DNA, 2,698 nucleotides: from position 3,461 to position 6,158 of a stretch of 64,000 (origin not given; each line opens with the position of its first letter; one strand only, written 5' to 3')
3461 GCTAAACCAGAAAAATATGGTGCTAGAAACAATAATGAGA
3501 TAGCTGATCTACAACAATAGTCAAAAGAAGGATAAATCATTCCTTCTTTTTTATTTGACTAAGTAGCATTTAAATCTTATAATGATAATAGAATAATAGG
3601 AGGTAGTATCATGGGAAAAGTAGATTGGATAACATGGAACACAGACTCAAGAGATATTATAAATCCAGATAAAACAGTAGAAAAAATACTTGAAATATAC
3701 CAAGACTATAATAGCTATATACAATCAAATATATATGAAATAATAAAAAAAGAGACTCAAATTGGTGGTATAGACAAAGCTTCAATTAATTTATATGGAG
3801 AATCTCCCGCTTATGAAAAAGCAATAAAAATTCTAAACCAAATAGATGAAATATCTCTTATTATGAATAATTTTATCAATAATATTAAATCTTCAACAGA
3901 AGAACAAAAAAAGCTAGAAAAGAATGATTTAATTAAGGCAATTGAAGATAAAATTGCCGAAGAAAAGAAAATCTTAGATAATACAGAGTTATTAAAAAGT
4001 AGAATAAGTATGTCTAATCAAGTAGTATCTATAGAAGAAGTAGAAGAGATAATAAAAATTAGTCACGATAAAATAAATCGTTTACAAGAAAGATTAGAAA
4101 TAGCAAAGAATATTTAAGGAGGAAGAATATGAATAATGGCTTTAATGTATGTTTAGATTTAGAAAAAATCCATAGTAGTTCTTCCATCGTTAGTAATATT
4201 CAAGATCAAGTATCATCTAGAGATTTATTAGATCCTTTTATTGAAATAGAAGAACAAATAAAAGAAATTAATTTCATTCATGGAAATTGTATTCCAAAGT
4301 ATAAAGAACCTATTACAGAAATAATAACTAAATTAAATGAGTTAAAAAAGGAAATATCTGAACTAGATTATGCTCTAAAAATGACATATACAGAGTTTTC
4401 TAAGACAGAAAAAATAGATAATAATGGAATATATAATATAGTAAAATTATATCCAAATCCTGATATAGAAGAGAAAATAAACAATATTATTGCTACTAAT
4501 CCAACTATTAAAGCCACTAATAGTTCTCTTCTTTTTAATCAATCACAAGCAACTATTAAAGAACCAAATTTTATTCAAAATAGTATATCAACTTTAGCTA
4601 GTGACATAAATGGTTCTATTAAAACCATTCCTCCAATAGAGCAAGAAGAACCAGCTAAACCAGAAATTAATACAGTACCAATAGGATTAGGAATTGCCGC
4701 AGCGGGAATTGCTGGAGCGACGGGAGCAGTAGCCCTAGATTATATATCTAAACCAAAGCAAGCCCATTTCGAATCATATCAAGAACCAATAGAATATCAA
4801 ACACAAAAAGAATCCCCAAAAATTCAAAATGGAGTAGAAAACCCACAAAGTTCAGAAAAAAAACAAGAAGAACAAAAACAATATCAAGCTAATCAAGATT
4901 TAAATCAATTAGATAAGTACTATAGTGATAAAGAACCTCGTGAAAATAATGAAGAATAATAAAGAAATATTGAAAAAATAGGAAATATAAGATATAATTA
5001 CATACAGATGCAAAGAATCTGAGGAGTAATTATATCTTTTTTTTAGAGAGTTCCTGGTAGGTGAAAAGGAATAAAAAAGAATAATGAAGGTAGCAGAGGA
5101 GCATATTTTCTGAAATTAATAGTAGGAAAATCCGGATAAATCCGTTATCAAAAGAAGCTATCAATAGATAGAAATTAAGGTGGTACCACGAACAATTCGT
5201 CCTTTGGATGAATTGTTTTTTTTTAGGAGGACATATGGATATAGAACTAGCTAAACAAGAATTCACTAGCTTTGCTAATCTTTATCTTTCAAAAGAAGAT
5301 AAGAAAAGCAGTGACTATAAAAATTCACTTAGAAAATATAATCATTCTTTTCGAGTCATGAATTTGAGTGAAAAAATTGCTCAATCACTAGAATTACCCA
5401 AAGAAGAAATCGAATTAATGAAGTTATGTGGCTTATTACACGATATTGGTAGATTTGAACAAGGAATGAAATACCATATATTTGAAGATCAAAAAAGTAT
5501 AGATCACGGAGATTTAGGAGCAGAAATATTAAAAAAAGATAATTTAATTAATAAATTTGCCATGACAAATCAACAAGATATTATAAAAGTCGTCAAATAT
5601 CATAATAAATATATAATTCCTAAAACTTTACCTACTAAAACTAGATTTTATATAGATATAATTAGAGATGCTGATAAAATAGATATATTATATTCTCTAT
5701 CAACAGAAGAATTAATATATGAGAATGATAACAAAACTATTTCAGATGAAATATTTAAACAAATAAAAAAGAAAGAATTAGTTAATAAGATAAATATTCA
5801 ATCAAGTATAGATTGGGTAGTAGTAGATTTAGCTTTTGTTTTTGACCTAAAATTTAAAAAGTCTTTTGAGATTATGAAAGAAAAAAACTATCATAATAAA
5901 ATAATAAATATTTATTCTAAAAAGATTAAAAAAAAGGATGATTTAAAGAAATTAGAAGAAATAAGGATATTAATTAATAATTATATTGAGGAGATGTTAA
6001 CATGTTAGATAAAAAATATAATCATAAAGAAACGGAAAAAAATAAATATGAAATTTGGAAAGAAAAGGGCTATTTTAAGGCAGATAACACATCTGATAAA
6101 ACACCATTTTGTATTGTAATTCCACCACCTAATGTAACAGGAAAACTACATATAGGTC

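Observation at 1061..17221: Split, non-canonical type VII (T7SSb-like) secretion locus with no recognisable EssB/EsaA/EssA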

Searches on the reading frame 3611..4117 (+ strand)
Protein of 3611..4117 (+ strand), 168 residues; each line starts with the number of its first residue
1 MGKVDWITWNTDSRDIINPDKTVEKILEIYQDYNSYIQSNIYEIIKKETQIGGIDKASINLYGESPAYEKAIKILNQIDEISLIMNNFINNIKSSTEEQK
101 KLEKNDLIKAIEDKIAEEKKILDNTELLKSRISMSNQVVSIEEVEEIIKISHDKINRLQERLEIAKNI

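Call 5: search_protein_families(library=pfam, max_evalue=0.1, proteins=[window:3611-4117:+])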
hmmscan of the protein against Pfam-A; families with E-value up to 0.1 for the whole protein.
window:3611-4117:+ (168 aa): 1 family
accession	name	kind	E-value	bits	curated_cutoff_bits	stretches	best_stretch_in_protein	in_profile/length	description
PF02185.22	HR1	-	0.0047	17.3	33.1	1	108-163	2-57/67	Hr1 repeat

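Call 94: search_protein_families(library=ncbifam, max_evalue=0.01, proteins=[window:3611-4117:+])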
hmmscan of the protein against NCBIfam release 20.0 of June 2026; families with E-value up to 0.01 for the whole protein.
window:3611-4117:+ (168 aa): 0 families

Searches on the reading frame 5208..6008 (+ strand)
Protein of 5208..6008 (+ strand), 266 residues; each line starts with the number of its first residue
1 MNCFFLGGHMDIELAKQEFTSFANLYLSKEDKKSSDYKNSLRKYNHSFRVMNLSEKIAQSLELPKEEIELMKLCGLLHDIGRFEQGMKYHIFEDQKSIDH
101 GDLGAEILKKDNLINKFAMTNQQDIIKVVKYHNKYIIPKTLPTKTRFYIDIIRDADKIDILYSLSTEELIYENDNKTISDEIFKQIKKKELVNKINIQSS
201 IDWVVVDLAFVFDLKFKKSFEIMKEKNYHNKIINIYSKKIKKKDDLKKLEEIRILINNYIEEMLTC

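Call 5: search_protein_families(library=pfam, max_evalue=0.1, proteins=[window:5208-6008:+])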
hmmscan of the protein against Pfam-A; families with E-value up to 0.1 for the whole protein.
window:5208-6008:+ (266 aa): 3 families
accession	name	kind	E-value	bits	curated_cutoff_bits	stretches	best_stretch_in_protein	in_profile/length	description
PF01966.28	HD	-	2.6e-15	57.2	22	1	44-157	2-112/116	HD domain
PF08668.18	HDOD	-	0.00012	22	22.9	1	43-83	95-133/196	HDOD domain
PF13487.12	HD_5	-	0.038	14.2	27.2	1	45-82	16-53/170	HD domain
